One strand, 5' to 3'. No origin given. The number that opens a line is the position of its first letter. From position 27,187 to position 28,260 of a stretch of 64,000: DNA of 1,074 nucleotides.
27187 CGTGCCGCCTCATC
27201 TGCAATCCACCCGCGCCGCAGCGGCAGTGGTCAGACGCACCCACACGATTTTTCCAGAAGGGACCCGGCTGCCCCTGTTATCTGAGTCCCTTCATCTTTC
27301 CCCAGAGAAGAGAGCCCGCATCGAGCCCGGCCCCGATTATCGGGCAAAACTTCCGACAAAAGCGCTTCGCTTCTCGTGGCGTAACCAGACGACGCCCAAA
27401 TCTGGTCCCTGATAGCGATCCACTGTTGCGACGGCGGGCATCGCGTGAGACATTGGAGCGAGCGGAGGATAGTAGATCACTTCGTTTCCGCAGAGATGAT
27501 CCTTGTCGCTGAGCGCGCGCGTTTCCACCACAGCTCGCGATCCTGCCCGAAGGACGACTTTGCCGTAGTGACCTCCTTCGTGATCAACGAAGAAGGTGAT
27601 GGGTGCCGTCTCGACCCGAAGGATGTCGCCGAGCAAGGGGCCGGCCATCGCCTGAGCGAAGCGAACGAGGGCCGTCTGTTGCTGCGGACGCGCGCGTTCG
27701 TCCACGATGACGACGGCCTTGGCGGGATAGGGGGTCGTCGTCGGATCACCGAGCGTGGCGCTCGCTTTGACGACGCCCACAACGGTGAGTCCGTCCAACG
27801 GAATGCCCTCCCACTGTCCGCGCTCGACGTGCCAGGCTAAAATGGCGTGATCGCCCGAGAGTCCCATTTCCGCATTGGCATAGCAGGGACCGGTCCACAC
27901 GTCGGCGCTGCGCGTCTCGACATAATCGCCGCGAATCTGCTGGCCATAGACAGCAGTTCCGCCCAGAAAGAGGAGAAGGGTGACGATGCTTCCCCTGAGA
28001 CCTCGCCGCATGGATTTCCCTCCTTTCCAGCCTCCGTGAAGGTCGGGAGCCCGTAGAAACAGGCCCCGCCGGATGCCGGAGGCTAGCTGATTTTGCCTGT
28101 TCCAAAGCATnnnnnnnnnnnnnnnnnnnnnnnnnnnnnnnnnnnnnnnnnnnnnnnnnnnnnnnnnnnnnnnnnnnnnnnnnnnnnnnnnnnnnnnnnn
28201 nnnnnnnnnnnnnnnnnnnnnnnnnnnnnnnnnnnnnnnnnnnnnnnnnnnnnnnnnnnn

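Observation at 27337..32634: Tat-exported molybdenum hydroxylase operon with atypical gene order and three uncharacterised accessory ORFs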

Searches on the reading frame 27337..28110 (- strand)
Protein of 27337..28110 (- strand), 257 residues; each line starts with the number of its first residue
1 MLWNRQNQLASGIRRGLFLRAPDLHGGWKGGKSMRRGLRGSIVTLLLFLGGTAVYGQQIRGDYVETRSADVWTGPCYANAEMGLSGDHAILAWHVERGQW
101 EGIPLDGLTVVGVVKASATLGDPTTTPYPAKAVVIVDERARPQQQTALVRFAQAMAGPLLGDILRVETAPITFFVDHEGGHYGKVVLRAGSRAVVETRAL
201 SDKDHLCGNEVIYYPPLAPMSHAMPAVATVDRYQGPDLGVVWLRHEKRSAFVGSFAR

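Call 3: search_protein_families(library=pfam, proteins=[window:27337-28110:-], max_evalue=0.01)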
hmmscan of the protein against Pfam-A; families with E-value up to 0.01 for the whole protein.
window:27337-28110:- (257 aa): 1 family
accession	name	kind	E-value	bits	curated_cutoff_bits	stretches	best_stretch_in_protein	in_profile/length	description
PF07040.16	DUF1326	-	6.9e-15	56.1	25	1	88-205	23-137/177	Protein of unknown function (DUF1326)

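Call 4: search_protein_families(library=ncbifam, proteins=[window:27337-28110:-], max_evalue=0.01)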
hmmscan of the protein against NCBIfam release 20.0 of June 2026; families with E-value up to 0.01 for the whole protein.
window:27337-28110:- (257 aa): 0 families

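Call 63: search_solved_structures(query=window:27337-28011:-, max_evalue=1)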
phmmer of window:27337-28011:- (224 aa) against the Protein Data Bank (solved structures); distinct sequences matched with E-value up to 1: 0.
